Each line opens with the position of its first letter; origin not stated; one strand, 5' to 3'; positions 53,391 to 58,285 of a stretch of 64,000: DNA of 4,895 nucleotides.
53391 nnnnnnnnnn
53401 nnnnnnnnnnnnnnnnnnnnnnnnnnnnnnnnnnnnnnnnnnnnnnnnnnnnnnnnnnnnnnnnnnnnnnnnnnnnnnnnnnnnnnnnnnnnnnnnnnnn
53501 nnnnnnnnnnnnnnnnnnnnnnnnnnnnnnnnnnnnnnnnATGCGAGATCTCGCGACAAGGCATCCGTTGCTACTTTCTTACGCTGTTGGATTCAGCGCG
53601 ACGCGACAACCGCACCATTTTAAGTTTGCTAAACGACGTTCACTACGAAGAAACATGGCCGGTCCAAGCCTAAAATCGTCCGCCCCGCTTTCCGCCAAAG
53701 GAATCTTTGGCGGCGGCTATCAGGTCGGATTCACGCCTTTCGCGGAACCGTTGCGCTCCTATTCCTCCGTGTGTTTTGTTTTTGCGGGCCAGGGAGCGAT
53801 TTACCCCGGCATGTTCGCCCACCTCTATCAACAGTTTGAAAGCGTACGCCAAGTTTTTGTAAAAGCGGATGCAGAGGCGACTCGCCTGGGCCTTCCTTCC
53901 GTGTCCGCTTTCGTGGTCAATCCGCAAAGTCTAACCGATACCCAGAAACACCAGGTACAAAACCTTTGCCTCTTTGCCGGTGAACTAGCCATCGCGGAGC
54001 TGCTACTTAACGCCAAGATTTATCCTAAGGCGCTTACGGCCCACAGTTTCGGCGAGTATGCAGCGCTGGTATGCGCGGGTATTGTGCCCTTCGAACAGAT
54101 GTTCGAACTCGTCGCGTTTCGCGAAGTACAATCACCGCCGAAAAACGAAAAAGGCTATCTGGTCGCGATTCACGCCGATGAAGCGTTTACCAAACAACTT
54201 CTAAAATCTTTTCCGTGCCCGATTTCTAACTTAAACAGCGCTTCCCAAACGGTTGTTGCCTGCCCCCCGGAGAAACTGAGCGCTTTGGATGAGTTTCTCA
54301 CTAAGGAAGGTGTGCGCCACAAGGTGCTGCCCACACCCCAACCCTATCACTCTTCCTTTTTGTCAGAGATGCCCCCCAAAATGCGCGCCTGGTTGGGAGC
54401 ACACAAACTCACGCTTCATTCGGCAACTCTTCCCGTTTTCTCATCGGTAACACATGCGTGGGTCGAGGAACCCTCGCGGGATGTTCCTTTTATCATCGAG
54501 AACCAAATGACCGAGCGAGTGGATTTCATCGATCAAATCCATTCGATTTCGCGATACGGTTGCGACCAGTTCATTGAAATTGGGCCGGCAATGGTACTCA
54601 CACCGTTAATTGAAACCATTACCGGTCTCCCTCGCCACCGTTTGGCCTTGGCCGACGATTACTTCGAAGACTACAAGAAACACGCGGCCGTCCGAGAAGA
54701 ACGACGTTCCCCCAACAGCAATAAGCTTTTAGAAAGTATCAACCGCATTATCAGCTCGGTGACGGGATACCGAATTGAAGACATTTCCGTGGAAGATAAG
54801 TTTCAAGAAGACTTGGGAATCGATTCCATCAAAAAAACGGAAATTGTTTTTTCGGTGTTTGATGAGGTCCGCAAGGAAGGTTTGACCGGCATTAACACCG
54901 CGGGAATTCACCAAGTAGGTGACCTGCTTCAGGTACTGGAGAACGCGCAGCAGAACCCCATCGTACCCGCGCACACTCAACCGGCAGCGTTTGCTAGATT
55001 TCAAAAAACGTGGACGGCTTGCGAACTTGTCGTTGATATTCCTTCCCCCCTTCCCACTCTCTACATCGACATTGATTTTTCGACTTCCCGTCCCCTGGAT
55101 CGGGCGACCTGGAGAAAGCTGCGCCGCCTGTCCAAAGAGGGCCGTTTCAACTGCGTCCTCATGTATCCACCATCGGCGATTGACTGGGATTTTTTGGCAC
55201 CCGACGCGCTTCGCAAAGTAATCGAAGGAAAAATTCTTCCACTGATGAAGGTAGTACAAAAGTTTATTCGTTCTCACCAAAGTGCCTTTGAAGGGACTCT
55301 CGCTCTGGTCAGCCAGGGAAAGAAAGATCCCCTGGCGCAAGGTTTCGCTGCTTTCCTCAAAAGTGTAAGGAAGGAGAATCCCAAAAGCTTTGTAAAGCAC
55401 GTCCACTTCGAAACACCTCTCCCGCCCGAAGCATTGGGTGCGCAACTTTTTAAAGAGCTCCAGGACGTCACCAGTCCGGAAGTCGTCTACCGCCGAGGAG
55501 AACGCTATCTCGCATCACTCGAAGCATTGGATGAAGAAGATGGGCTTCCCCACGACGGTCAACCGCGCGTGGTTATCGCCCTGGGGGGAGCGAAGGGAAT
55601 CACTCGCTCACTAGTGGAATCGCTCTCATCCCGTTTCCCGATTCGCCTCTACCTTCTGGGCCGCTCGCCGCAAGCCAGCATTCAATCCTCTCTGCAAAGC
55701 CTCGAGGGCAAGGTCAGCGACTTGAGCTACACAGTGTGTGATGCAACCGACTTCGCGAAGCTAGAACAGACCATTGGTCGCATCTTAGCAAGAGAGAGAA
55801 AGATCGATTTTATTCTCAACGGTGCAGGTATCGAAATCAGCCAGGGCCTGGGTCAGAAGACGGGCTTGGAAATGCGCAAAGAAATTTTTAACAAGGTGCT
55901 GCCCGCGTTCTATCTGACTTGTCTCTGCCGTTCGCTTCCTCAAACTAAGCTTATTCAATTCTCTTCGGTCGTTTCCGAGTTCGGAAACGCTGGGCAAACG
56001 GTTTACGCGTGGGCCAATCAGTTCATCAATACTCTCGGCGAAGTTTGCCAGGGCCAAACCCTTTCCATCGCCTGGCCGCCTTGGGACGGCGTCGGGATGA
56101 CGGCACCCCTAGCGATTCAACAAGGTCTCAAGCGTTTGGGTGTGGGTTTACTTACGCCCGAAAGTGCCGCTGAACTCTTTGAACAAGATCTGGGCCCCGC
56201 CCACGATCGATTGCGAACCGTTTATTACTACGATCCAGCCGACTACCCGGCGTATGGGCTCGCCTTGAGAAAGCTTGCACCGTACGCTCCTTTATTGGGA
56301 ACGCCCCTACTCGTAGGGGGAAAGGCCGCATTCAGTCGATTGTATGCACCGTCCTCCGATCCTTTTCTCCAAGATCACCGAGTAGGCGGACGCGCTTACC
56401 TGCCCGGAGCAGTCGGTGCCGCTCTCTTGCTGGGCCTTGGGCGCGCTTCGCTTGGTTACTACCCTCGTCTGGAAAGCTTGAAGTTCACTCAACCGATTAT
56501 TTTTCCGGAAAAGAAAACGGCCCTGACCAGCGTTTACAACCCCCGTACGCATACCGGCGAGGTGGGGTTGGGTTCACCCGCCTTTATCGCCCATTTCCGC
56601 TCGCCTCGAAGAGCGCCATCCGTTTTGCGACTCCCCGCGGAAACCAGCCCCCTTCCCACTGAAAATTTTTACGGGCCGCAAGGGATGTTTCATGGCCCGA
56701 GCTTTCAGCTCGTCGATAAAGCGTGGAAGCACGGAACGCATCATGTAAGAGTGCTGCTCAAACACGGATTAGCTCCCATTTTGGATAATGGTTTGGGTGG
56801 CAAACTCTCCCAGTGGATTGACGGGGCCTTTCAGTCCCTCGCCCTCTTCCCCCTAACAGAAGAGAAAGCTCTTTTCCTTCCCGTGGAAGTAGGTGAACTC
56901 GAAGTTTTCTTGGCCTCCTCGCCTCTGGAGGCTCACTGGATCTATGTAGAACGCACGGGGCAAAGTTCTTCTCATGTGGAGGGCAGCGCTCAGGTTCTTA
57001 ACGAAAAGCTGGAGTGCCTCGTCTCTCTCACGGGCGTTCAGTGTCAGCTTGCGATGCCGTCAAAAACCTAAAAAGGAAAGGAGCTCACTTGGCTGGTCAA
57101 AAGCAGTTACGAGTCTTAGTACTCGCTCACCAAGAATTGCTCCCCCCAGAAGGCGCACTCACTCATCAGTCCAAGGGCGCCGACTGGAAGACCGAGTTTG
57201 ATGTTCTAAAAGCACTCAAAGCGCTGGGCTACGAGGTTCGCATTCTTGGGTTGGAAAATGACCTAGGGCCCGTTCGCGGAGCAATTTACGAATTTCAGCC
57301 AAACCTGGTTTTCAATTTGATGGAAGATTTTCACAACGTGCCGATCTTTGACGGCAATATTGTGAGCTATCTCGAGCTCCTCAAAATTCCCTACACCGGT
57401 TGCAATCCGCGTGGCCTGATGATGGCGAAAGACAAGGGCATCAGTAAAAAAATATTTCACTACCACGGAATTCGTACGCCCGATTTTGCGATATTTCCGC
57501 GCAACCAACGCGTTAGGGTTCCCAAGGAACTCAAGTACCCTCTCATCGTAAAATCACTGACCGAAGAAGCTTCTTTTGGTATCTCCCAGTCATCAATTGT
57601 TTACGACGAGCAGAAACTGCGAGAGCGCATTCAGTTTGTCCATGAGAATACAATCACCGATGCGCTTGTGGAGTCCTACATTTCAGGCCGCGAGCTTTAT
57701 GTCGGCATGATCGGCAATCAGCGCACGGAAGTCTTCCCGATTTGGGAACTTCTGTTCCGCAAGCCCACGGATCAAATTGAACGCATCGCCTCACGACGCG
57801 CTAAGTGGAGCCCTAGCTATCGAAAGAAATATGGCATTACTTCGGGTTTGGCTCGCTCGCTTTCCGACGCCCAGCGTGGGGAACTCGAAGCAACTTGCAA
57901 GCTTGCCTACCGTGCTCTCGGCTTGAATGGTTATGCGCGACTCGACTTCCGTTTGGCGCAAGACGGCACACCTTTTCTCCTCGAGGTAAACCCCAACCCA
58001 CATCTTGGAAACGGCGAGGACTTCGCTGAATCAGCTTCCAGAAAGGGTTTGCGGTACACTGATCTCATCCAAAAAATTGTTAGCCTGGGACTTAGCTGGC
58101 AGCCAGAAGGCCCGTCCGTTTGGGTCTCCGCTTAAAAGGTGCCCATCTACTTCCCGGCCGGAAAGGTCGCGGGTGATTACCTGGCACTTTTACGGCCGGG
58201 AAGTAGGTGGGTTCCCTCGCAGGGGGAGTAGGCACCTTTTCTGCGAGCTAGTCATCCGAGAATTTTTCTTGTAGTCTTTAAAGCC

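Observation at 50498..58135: Compact PfaA-like (PUFA-synthase-type) PKS locus with an ATP-grasp ligase and a membrane acyltransferase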

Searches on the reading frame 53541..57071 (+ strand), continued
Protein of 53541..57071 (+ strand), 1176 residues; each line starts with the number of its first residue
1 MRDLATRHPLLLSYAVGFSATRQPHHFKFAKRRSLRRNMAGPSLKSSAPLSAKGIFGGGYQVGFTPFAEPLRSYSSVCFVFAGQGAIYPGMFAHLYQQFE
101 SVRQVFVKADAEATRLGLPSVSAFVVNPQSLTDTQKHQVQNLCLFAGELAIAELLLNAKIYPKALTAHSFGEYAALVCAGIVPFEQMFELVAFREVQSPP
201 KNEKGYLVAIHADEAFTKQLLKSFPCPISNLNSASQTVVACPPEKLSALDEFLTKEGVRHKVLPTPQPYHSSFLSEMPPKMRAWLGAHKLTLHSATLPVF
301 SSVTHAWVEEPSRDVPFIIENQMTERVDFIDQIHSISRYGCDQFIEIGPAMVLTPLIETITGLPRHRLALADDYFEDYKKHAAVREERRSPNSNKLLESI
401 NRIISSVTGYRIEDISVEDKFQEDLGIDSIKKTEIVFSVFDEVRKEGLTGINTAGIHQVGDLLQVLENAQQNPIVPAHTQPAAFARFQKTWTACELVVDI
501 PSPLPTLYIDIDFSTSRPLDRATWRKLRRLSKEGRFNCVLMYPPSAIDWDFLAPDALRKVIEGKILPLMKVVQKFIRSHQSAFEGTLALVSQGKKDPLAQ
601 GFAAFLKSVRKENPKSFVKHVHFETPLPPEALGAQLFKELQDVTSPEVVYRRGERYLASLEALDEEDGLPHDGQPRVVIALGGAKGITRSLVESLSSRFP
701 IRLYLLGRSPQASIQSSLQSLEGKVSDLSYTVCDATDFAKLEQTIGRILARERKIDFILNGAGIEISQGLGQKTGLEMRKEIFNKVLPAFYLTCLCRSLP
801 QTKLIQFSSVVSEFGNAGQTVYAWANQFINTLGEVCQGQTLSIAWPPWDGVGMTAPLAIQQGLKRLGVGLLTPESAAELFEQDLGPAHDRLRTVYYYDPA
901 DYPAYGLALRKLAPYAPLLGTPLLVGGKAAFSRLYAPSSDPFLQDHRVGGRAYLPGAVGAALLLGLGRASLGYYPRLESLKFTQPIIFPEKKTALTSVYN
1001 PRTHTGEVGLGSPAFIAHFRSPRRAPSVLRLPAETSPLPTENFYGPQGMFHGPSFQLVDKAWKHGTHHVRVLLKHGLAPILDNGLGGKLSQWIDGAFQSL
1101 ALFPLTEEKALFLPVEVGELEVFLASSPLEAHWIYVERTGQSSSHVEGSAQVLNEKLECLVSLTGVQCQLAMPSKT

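Call 44: find_encoding_contigs(protein=P0265, flank=5000, max_places=1)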
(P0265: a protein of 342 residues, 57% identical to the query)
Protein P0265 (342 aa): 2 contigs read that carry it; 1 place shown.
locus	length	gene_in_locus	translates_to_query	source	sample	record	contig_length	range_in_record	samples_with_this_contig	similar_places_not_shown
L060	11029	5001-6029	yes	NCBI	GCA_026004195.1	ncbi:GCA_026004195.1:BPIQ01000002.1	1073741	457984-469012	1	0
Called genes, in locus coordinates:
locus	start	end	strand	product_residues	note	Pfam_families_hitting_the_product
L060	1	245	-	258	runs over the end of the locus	PF02405:MlaE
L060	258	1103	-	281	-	PF00005:ABC_tran, PF13304:AAA_21 (faint)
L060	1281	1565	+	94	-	PF03795:YCII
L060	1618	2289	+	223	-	PF01323:DSBA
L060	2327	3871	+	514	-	PF00501:AMP-binding, PF13193:AMP-binding_C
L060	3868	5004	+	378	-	PF15887:Peptidase_Mx (weak)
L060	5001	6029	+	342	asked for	PF07478:Dala_Dala_lig_C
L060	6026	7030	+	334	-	PF00535:Glycos_transf_2, PF13641:Glyco_tranf_2_3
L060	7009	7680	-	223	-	-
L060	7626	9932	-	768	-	-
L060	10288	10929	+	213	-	-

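Call 45: find_encoding_contigs(protein=P0268, flank=5000, max_places=1)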
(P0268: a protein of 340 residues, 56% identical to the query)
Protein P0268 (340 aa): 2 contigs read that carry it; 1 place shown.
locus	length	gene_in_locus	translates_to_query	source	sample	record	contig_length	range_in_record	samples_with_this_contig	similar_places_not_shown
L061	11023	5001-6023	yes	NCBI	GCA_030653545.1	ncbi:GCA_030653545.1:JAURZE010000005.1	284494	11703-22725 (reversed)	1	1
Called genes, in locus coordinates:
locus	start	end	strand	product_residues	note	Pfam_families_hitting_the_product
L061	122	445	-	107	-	-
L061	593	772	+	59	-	-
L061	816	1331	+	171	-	-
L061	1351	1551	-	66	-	-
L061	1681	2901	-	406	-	PF01494:FAD_binding_3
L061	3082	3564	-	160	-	PF00582:Usp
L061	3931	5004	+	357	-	PF15887:Peptidase_Mx (weak)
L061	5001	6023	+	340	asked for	PF02655:ATP-grasp_3 (weak), PF08443:RimK (weak), PF07478:Dala_Dala_lig_C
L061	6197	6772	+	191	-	PF11845:Tll0287-like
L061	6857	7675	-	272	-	-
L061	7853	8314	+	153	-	-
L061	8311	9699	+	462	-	PF01243:PNPOx_N, PF01590:GAF, PF13185:GAF_2, PF13492:GAF_3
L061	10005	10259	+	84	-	PF00076:RRM_1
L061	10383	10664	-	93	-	PF00542:Ribosomal_L12 (weak)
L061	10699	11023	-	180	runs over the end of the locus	PF13646:HEAT_2 (faint)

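Call 46: find_encoding_contigs(protein=P0251, flank=5000, max_places=1)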
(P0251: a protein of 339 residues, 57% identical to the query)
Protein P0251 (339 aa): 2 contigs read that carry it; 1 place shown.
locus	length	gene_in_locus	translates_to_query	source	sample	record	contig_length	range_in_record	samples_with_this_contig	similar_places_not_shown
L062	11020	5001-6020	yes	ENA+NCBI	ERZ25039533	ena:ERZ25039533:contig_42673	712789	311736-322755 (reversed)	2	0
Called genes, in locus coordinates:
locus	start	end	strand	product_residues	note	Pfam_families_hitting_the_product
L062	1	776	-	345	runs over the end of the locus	PF12974:Phosphonate-bd (faint), PF13379:NMT1_2 (weak), PF09084:NMT1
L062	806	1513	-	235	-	PF03070:TENA_THI-4, PF14518:Haem_oxygenas_2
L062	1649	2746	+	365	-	PF02423:OCD_Mu_crystall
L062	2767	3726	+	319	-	PF09084:NMT1 (faint)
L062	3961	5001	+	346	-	PF15887:Peptidase_Mx (weak)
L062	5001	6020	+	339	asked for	PF02655:ATP-grasp_3 (faint), PF08443:RimK (faint), PF07478:Dala_Dala_lig_C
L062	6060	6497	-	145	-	PF13453:Zn_ribbon_TFIIB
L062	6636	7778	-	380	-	PF01547:SBP_bac_1 (faint), PF13416:SBP_bac_8, PF13343:SBP_bac_6 (faint)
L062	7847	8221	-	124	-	PF00903:Glyoxalase, PF18029:Glyoxalase_6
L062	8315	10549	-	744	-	PF01315:Ald_Xan_dh_C, PF02738:MoCoBD_1, PF20256:MoCoBD_2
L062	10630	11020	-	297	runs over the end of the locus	PF04909:Amidohydro_2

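Call 86: search_protein_families(library=ncbifam, proteins=[L015:7095-7916:+, L020:5748-6770:-, L015:13461-14753:+, L005:3813-4883:+], max_evalue=0.00001)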
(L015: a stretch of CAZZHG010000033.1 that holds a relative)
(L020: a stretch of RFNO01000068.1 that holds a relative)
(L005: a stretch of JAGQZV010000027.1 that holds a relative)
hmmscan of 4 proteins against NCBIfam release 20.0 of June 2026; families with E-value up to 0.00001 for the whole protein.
L015:7095-7916:+ (273 aa): 159 families (the best 25 are shown)
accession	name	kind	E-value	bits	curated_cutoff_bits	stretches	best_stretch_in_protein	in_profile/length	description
NF005717.0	PRK07533.1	equivalog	2.1e-79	266.8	337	1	4-255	9-258/259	enoyl-ACP reductase FabI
NF005615.0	PRK07370.1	equivalog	5.2e-76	255.3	391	1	4-256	5-258/259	enoyl-ACP reductase FabI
NF006019.0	PRK08159.1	equivalog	1.6e-74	250.5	452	1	2-256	6-258/272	enoyl-ACP reductase FabI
NF006369.1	PRK08594.1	equivalog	4.9e-74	248.9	370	1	4-255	4-255/256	enoyl-ACP reductase FabI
NF006266.0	PRK08415.1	equivalog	2.3e-72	243.6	441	1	3-260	2-257/274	enoyl-ACP reductase FabI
NF005078.0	PRK06505.1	equivalog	1.2e-69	234.5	446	1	2-258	3-257/271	enoyl-ACP reductase FabI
NF004748.0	PRK06079.1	equivalog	3.8e-67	226.2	362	1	2-254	3-251/252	enoyl-ACP reductase FabI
NF005145.0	PRK06603.1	equivalog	3.9e-67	226.4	456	1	2-257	4-257/260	enoyl-ACP reductase FabI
NF005422.0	PRK06997.1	equivalog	5.5e-64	216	440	1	1-255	1-254/262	enoyl-ACP reductase FabI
NF005938.0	PRK07984.1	equivalog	1.6e-61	207.8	477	1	1-253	1-252/262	enoyl-ACP reductase FabI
NF006428.0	PRK08690.1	equivalog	3.5e-54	183.8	462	1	1-253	1-253/261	enoyl-ACP reductase FabI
NF005908.0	PRK07889.1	equivalog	7.3e-50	170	299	1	1-256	2-255/256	enoyl-ACP reductase FabI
NF005975.0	PRK08063.1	equivalog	2e-36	125.5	328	1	6-253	4-247/250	enoyl-[acyl-carrier-protein] reductase FabL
NF004957.0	PRK06300.1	equivalog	3.6e-35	121.6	356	1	85-256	115-289/299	enoyl-[acyl-carrier-protein] reductase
NF040631.2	InhA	exception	4.4e-34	118.2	430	1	2-251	1-257/257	NADH-dependent enoyl-ACP reductase InhA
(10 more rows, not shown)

L020:5748-6770:- (340 aa): 22 families
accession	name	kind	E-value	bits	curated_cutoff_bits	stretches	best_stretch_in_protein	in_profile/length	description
TIGR02824.1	quinone_pig3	subfamily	7.3e-60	202.7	296.8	1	1-241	1-242/325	putative NAD(P)H quinone oxidoreductase, PIG3 family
NF008024.0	PRK10754.1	subfamily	2e-37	128.9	348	1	2-240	3-242/327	NADPH:quinone reductase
NF041183.1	Pks2_ls1_myc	equivalog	1.6e-29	101.6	2400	1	22-240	1427-1646/2086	sulfolipid-1 biosynthesis phthioceranic/hydroxyphthioceranic acid synthase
NF010344.0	PRK13771.1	subfamily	6e-23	81.3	349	2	12-90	10-87/334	putative alcohol dehydrogenase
NF041172.1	AcrlCoa_red_Thmprot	equivalog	4.1e-19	68.7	500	1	1-106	1-103/334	acryloyl-CoA reductase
TIGR02823.1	oxido_YhdH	subfamily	8.5e-18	64.3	297.25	1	15-242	14-247/324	acrylyl-CoA reductase family protein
TIGR02817.1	adh_fam_1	subfamily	2.9e-17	63.1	284.05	1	13-233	15-243/336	zinc-binding alcohol dehydrogenase family protein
NF007489.0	PRK10083.1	equivalog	5.5e-16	58.5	376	1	11-85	8-81/339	Zn-dependent oxidoreductase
TIGR01751.1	crot-CoA-red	equivalog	1.6e-15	56.7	378.55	1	91-196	139-247/398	crotonyl-CoA carboxylase/reductase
NF058644.1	CurcmRedCuraProt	equivalog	1.8e-14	53.6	440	1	57-337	58-331/336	NADPH-dependent curcumin/dihydrocurcumin reductase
TIGR03989.1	Rxyl_3153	subfamily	1.6e-13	50.7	440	1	13-86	12-84/370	NDMA-dependent alcohol dehydrogenase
NF041097.1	keto_inos_dh_IolM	equivalog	4.5e-13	48.6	450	1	15-86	40-118/389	scyllo-inosose 3-dehydrogenase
NF003808.0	PRK05396.1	equivalog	2.7e-12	46.2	380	1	92-237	119-263/341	L-threonine 3-dehydrogenase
TIGR03451.1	mycoS_dep_FDH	equivalog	1.7e-11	43.6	512.9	0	8-78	9-75/358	S-(hydroxymethyl)mycothiol dehydrogenase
TIGR00692.1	tdh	equivalog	8.4e-11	41.5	458.35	0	93-238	118-262/340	L-threonine 3-dehydrogenase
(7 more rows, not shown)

L015:13461-14753:+ (430 aa): 91 families (the best 25 are shown)
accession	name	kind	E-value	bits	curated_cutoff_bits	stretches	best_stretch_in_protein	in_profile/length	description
NF005877.1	PRK07824.1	equivalog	3.3e-37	128.4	345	1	79-425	17-358/362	o-succinylbenzoate--CoA ligase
NF004837.0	PRK06187.1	subfamily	5.1e-37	127.3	476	1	105-424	173-517/531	long-chain-fatty-acid--CoA ligase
TIGR03098.1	ligase_PEP_1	hypoth_equivalog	2.4e-36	125.3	592.35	1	105-425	166-514/517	acyl-CoA ligase (AMP-forming), exosortase A system-associated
NF005801.1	PRK07656.1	equivalog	4.4e-35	121.3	657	1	105-423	167-497/500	FadD3 family acyl-CoA ligase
TIGR01923.1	menE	equivalog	7.7e-35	120.6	330.15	1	105-423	116-440/442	o-succinylbenzoate--CoA ligase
NF005702.0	PRK07514.1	subfamily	9.1e-31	106.7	558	1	103-425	158-496/506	malonyl-CoA synthase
NF002966.0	PRK03640.1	equivalog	2.2e-30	105.7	556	1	242-426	284-477/483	o-succinylbenzoate--CoA ligase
NF006182.0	PRK08316.1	subfamily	6.1e-30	104.2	663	1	225-422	301-511/523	fatty acyl-CoA synthetase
TIGR01733.1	AA-adenyl-dom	subfamily_domain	8.4e-30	103.9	317.4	1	105-360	123-408/409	amino acid adenylation domain-containing protein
NF004511.1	PRK05852.1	equivalog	4.4e-28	98.2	650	1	104-424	157-499/505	FadD7 family fatty acid--CoA ligase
NF009233.0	PRK12583.1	subfamily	2.6e-27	95.4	832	1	106-422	205-543/558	fatty acid CoA ligase family protein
NF005858.0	PRK07787.1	subfamily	3e-27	95.2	575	1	104-425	131-468/471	acyl-CoA synthetase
NF004758.0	PRK06087.1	equivalog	1.6e-25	89.5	736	1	105-425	191-531/548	medium-chain fatty-acid--CoA ligase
NF005307.0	PRK06839.1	equivalog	3e-25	88.9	748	1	107-426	154-490/496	o-succinylbenzoate--CoA ligase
NF009922.0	PRK13383.1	equivalog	2.1e-23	82.7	987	1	56-427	138-520/528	acyl-CoA synthetase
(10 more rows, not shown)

L005:3813-4883:+ (356 aa): 0 families

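Call 99: find_encoding_contigs(protein=P0047, flank=8000, max_places=1)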
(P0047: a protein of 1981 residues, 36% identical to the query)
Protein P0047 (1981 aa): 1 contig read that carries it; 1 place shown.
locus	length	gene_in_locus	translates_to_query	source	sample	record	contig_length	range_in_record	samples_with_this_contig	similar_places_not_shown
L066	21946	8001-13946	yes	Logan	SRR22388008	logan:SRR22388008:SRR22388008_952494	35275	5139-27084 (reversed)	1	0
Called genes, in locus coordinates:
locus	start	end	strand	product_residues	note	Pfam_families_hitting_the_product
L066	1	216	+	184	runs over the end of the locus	-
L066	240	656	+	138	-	PF02201:SWIB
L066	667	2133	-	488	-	-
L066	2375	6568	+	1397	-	PF01619:Pro_dh, PF00171:Aldedh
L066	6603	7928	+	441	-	-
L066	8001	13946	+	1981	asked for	PF00109:ketoacyl-synt, PF02801:Ketoacyl-synt_C, PF16197:KAsynt_C_assoc (faint), PF00698:Acyl_transf_1, PF00106:adh_short (faint), PF08659:KR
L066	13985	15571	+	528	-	PF01593:Amino_oxidase, PF13450:NAD_binding_8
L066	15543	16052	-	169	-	PF13690:CheX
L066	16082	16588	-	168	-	-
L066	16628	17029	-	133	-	PF00072:Response_reg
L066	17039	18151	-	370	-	PF13487:HD_5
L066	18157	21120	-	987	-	-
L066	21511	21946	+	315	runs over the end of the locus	PF13487:HD_5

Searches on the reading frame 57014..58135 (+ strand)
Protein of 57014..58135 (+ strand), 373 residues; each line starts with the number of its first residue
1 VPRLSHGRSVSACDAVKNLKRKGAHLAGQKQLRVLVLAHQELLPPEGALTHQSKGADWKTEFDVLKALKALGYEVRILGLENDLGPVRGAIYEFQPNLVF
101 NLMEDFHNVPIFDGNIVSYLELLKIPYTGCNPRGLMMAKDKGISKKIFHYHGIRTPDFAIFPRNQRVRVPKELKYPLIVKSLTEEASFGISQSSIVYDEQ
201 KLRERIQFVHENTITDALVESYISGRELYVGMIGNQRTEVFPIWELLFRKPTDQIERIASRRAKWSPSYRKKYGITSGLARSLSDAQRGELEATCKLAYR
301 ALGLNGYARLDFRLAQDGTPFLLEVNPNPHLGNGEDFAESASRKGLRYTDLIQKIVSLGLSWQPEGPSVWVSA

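Call 4: search_protein_families(library=pfam, proteins=[window:57014-58135:+], max_evalue=0.01)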
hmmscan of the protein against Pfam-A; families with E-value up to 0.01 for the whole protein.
window:57014-58135:+ (373 aa): 4 families
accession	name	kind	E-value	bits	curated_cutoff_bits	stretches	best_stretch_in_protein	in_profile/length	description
PF07478.18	Dala_Dala_lig_C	-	6.9e-27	94.7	24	1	150-356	12-203/204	D-ala D-ala ligase C-terminus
PF02655.19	ATP-grasp_3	-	8.7e-06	26.3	23.2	1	139-328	2-156/160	ATP-grasp domain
PF02786.22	CPSase_L_D2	-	0.0019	18.2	19.8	0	277-327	127-178/211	Carbamoyl-phosphate synthase L chain, ATP binding domain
PF15632.11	ATPgrasp_Ter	-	0.0086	16.3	29.1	0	287-328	45-85/131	ATP-grasp in the biosynthetic pathway with Ter operon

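Call 5: search_protein_families(library=ncbifam, proteins=[window:57014-58135:+], max_evalue=0.01)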
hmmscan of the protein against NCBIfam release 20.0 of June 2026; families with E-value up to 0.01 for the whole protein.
window:57014-58135:+ (373 aa): 36 families (the best 25 are shown)
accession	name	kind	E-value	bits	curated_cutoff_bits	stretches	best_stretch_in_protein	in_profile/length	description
NF002378.0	PRK01372.1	subfamily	9.5e-38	129.6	243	1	63-358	29-300/305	D-alanine--D-alanine ligase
TIGR01205.1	D_ala_D_alaTIGR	subfamily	1.3e-34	119.6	245.65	1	113-357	79-315/318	D-alanine--D-alanine ligase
NF002527.0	PRK01966.1-3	equivalog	6.2e-26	91.4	310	1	107-356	85-325/332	D-alanine--D-alanine ligase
NF002528.0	PRK01966.1-4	subfamily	2.1e-23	82.8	262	1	113-361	114-360/366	D-alanine--D-alanine ligase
NF000206.1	D_ala_D_lac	equivalog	4.5e-23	81.8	550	1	111-360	103-341/342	D-alanine--(R)-lactate ligase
NF011169.0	PRK14571.1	equivalog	3.5e-22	79.1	404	1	63-356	23-292/300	D-alanyl-alanine synthetase A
NF000091.3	D_ala_D_ser_VanG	exception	5e-21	74.9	495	1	113-358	108-342/344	D-alanine--D-serine ligase VanG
NF002529.0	PRK01966.1-5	equivalog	1.3e-20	73.6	472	1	107-359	94-336/348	D-alanine--D-alanine ligase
NF000374.1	D_ala_D_lac_VanO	exception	1.9e-20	73.2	750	1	110-360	102-341/346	D-alanine--(R)-lactate ligase VanO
NF000092.1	D_ala_D_lac_Ao2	exception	2.6e-20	72.8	700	1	113-361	105-342/348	D-alanine--(R)-lactate ligase VanA-Ao2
NF000372.1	D_ala_D_lac_VanI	exception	6.1e-20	71.8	700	1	112-360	104-341/341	D-alanine--(R)-lactate ligase VanI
NF012215.1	D_ala_D_lac_VanD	exception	1.3e-18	67.4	700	1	91-360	85-341/343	D-alanine--(R)-lactate ligase VanD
NF002526.0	PRK01966.1-2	equivalog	1.7e-18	66.7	449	1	111-360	106-348/362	D-alanine--D-alanine ligase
NF000207.3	D_ala_D_ser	equivalog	1.1e-17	64.3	520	1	107-358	98-338/342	D-alanine--D-serine ligase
NF012217.1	D_ala_D_lac_VanA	exception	1.1e-17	64.3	775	1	107-360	99-341/343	D-alanine--(R)-lactate ligase VanA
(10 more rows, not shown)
